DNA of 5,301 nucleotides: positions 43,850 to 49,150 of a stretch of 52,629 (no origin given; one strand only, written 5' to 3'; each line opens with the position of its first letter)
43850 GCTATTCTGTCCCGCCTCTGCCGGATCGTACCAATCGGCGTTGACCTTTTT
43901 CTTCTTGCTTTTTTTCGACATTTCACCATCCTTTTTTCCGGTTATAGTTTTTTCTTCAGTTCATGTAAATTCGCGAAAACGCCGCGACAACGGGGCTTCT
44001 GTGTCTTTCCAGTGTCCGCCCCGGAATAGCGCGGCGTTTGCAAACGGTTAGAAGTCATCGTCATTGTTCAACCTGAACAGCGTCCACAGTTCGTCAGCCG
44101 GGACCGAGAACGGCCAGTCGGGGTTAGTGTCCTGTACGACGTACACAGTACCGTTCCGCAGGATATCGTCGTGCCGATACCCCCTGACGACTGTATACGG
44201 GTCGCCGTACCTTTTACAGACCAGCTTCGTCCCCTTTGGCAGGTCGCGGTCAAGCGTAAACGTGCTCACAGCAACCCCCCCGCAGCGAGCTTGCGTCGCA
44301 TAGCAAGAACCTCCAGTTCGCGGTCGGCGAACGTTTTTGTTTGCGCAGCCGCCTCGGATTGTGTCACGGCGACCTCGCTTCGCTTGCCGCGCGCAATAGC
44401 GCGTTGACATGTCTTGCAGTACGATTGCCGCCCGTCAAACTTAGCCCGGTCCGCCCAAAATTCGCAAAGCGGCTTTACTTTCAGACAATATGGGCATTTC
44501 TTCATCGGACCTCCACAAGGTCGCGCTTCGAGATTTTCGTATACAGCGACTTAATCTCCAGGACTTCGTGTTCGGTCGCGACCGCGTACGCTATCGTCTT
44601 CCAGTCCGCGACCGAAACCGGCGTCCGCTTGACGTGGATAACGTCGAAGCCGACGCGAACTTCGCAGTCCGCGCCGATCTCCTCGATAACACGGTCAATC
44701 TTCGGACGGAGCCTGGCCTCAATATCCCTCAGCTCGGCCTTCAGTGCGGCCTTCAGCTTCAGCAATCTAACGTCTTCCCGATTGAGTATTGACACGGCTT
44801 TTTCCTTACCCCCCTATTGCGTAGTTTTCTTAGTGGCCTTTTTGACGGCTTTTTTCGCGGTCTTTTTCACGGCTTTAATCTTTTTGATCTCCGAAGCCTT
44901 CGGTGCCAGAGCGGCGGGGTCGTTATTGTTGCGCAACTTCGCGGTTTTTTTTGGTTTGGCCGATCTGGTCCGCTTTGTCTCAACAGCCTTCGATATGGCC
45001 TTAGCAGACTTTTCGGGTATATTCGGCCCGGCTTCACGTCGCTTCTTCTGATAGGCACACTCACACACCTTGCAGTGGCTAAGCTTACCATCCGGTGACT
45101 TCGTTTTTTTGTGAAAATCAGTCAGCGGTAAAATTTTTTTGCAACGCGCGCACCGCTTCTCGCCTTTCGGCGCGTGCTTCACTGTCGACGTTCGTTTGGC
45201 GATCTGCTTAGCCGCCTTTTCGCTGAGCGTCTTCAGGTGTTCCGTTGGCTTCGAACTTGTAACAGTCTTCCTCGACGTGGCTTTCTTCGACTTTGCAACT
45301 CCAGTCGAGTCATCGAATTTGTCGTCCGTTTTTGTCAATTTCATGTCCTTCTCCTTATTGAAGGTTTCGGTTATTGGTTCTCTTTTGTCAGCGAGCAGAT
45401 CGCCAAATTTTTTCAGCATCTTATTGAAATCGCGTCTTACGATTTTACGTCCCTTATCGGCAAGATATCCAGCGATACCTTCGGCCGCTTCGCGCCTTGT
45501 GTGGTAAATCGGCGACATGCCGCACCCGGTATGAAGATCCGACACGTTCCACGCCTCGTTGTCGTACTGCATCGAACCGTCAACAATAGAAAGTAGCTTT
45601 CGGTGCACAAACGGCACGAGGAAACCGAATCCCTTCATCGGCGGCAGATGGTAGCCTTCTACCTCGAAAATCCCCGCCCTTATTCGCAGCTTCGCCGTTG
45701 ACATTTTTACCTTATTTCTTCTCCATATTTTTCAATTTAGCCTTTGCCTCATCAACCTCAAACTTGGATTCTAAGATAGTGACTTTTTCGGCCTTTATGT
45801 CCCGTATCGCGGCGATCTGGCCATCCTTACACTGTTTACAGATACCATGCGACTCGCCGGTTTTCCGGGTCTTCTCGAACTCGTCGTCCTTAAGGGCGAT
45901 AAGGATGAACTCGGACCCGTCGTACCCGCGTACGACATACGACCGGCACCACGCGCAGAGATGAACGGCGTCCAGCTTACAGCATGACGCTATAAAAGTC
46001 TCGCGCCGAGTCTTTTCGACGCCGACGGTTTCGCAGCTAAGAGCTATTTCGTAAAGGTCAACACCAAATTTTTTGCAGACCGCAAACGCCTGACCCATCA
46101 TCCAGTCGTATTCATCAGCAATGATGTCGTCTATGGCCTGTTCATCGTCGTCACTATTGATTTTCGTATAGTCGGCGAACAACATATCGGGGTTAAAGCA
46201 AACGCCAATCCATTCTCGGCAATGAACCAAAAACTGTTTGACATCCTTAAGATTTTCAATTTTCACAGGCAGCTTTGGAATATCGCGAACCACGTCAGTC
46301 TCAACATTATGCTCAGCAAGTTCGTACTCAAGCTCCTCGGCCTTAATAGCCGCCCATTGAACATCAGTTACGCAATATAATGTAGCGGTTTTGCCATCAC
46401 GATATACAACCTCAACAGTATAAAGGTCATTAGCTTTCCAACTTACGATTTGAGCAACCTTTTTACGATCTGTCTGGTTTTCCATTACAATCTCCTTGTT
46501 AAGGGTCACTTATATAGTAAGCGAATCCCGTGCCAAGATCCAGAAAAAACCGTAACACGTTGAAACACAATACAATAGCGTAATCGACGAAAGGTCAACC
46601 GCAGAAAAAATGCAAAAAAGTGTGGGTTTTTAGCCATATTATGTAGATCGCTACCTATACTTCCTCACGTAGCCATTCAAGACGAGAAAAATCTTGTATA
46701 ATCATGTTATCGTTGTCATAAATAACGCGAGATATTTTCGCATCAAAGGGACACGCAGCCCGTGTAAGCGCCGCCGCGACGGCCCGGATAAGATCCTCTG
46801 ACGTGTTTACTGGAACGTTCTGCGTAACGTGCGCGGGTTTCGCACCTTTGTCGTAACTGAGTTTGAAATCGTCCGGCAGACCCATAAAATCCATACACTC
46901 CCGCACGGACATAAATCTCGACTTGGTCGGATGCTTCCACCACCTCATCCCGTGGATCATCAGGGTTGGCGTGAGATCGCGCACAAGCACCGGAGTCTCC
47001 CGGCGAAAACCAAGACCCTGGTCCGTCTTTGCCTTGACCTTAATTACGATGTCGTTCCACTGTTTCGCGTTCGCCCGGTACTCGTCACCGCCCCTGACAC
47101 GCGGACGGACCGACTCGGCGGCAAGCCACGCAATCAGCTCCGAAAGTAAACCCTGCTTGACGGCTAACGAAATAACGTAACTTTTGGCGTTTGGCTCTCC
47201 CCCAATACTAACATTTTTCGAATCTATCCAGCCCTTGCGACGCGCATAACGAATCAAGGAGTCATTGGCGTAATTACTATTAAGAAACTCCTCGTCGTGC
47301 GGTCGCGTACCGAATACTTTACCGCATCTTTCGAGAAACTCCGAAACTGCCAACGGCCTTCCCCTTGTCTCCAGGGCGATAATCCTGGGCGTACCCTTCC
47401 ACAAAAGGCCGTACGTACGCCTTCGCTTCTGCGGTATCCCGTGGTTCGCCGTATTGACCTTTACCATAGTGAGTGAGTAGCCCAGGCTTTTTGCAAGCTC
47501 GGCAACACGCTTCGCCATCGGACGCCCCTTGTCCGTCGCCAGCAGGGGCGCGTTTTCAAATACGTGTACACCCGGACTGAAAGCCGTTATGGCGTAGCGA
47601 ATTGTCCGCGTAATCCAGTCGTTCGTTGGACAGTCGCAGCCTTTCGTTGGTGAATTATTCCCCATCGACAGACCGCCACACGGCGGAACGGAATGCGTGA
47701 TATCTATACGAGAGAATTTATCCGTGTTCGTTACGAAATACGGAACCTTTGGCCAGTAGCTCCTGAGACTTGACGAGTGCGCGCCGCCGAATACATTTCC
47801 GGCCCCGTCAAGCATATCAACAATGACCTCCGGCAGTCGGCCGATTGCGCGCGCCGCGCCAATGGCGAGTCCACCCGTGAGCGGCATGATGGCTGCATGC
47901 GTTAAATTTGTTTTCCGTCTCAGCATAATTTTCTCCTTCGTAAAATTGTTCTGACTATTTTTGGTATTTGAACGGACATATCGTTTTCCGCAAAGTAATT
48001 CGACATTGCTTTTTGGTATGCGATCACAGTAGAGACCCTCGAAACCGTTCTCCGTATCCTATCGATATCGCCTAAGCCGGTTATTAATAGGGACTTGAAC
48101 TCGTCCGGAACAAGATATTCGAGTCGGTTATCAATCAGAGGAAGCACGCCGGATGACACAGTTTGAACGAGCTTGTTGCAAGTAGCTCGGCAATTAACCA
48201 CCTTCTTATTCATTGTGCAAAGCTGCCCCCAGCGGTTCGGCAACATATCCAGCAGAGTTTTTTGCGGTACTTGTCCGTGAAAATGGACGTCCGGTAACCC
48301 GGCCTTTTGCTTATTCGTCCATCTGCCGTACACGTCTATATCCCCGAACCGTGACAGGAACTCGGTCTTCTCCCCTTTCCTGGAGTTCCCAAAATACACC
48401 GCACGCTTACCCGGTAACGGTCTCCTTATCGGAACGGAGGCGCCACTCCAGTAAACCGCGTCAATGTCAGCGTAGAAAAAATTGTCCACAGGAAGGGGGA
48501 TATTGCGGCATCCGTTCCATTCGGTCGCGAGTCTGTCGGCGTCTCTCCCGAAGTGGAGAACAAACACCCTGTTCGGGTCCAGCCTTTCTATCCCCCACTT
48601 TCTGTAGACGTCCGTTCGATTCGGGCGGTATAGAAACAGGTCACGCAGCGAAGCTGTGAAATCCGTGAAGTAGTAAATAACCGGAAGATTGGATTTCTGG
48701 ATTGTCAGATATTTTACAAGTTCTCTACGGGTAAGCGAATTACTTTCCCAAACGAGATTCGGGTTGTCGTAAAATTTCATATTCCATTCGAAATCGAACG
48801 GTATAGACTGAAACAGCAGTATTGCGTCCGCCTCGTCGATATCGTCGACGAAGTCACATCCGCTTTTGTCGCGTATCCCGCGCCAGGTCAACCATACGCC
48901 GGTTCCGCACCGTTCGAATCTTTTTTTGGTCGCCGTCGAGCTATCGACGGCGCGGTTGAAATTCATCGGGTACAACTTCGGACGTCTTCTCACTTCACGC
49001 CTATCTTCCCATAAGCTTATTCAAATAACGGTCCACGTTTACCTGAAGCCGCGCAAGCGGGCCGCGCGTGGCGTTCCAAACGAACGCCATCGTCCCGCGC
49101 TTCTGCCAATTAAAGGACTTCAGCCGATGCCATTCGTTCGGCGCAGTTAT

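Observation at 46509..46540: Second copy of the -24/-12 motif in the only internal gap of the early operon, near-identical to the plus-strand copy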

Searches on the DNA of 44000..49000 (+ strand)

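Call 5: search_dna_similar(query=window:44000-49000:+, collection=phages, mode=near)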
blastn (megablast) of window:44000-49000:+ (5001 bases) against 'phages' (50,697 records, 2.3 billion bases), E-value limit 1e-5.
No match.

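Call 87: search_rna_families(source=window, start=46400, end=46700, threshold=evalue, max_evalue=1)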
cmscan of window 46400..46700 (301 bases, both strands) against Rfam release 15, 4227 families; matches with E-value up to 1: 1.
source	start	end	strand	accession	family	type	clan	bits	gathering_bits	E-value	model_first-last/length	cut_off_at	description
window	46483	46505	-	RF03012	Mu-gpT-DE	Gene; sRNA;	-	15.7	49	0.39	1-53/53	no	Mu-gpT-DE RNA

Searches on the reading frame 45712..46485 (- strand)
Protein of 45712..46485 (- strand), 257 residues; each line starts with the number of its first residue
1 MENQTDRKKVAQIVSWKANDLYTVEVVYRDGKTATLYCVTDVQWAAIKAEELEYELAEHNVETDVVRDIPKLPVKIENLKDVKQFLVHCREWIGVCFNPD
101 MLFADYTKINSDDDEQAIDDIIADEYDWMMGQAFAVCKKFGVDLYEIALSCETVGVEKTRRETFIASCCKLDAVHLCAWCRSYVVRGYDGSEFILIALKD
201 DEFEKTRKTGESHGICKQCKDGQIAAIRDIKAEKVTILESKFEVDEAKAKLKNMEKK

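Call 13: search_protein_families(library=pfam, proteins=[window:45712-46485:-], max_evalue=0.01)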
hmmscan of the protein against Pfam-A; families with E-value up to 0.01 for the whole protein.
window:45712-46485:- (257 aa): 0 families

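Call 21: find_related_loci(query=window:45712-46485:-, collection=viral_contigs, flank=10000)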
Query window:45712-46485:- (257 aa) in viral_contigs; peptide patterns used: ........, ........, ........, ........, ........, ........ (x = any residue, [..] = any of these).
3 stretches matched a pattern, but none encodes a relative of the query by tblastn (E <= 1e-3).

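Call 25: find_homologous_proteins(query=window:45712-46485:-)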
Query window:45712-46485:- (257 aa): 5 proteins with E <= 0.001 among 353 candidates.
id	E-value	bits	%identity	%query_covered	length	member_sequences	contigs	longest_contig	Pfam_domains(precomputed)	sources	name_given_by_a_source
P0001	6.2e-169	578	100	100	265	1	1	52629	-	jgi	-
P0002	5.8e-47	178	61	38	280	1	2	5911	-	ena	-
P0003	9.6e-22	96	58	28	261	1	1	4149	-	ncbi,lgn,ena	-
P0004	5.6e-20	90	50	29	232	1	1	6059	-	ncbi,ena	-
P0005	2.5e-7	48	48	25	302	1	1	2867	-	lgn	-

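Call 30: find_encoding_contigs(protein=P0002, flank=6000, max_places=3)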
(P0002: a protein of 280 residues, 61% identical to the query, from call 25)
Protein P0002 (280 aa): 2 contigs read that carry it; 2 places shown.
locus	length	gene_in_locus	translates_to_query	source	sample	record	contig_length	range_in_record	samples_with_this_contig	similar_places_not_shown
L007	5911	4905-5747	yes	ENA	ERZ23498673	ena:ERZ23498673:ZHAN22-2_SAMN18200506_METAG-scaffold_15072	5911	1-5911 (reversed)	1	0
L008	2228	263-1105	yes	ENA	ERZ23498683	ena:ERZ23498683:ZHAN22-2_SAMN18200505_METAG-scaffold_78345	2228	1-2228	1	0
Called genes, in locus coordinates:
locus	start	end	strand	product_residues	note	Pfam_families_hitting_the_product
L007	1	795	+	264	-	?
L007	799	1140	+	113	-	-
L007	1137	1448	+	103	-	-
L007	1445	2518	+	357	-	-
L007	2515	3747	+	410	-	PF00145:DNA_methylase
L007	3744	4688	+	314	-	PF18723:HMUDK_hel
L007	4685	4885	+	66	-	-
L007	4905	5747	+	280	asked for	-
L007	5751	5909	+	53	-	?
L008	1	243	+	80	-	?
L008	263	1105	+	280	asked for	-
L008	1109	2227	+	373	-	?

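Call 31: find_encoding_contigs(protein=P0003, flank=6000, max_places=3)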
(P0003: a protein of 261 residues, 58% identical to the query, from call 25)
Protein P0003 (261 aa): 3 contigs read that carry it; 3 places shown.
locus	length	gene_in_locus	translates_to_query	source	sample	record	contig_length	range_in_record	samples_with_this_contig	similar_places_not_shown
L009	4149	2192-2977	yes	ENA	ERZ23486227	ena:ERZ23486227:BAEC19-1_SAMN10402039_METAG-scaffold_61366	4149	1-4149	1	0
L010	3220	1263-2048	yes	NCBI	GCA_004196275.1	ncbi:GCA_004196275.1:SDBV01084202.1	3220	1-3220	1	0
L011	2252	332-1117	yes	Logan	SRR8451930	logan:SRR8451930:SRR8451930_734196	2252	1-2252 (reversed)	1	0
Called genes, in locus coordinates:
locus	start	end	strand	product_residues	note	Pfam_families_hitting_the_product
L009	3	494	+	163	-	?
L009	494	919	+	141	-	-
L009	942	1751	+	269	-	PF00145:DNA_methylase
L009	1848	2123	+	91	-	-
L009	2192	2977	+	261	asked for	-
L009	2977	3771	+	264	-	-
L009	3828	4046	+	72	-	-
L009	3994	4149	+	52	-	?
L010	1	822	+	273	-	?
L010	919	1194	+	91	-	-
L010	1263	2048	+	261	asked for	-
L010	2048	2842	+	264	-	-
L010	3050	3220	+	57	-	?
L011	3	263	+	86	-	?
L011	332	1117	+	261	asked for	-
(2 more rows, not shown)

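Call 32: find_encoding_contigs(protein=P0004, flank=6000, max_places=3)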
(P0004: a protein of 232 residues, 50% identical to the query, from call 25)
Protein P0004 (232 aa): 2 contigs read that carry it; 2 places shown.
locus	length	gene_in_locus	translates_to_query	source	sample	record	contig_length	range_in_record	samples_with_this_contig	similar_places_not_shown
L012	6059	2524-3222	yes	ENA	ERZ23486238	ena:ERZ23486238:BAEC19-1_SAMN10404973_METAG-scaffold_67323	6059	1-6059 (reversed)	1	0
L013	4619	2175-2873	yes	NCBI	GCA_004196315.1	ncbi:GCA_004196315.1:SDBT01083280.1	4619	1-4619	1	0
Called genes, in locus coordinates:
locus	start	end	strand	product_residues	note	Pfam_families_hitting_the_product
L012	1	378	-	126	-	?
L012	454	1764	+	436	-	-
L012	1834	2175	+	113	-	-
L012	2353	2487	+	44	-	-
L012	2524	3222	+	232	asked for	-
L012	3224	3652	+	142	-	-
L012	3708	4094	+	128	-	-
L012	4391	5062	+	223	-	-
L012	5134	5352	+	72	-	-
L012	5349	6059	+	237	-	?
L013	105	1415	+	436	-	-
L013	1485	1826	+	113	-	-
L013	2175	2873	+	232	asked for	-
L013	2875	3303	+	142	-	-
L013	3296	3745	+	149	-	-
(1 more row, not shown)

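Call 34: search_protein_families(library=phrogs, proteins=[window:45712-46485:-], max_evalue=0.01)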
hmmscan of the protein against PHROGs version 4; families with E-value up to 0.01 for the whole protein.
window:45712-46485:- (257 aa): 0 families

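Call 81: search_protein_families(library=ncbifam, proteins=[window:45712-46485:-], max_evalue=0.01)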
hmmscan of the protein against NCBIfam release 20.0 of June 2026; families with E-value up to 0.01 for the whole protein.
window:45712-46485:- (257 aa): 0 families

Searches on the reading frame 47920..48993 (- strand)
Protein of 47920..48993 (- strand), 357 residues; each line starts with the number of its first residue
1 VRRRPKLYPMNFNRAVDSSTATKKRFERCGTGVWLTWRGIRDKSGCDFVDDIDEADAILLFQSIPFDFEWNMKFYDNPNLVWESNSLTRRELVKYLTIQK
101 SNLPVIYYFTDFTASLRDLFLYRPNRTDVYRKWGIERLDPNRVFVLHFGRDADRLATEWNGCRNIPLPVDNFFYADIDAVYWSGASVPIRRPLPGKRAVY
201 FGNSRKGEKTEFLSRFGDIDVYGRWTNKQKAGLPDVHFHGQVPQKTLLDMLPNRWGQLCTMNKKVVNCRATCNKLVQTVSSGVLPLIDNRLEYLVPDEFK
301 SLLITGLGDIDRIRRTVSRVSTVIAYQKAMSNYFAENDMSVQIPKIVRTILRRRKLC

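Call 13: search_protein_families(library=pfam, proteins=[window:47920-48993:-], max_evalue=0.01)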
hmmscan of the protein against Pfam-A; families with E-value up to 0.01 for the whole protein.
window:47920-48993:- (357 aa): 0 families

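Call 34: search_protein_families(library=phrogs, proteins=[window:47920-48993:-], max_evalue=0.01)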
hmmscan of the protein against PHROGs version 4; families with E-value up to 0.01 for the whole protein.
window:47920-48993:- (357 aa): 0 families

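Call 36: search_solved_structures(query=window:47920-48993:-, max_evalue=1)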
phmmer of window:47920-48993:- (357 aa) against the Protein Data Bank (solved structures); distinct sequences matched with E-value up to 1: 3.
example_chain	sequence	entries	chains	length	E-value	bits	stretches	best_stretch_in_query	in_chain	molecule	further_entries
8a3w_a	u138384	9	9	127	0.092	14.7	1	305-355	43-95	Putative 60S ribosomal protein L35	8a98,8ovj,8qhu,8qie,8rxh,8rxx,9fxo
6az3_a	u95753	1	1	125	0.39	12.7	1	305-355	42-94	60S_ribosomal_protein_L35_putative/GeneDB:LmjF.26.2330/GeneDB:LmjF.26.2340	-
3jcs_a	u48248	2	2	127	0.4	12.6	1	305-355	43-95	ribosomal protein L29 | uL29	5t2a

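Call 39: search_protein_families(library=pfam, proteins=[window:47920-48993:-], max_evalue=10)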
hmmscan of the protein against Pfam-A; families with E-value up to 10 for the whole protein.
window:47920-48993:- (357 aa): 0 families

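Call 81: search_protein_families(library=ncbifam, proteins=[window:47920-48993:-], max_evalue=0.01)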
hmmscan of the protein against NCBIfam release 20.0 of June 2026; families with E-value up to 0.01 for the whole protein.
window:47920-48993:- (357 aa): 0 families
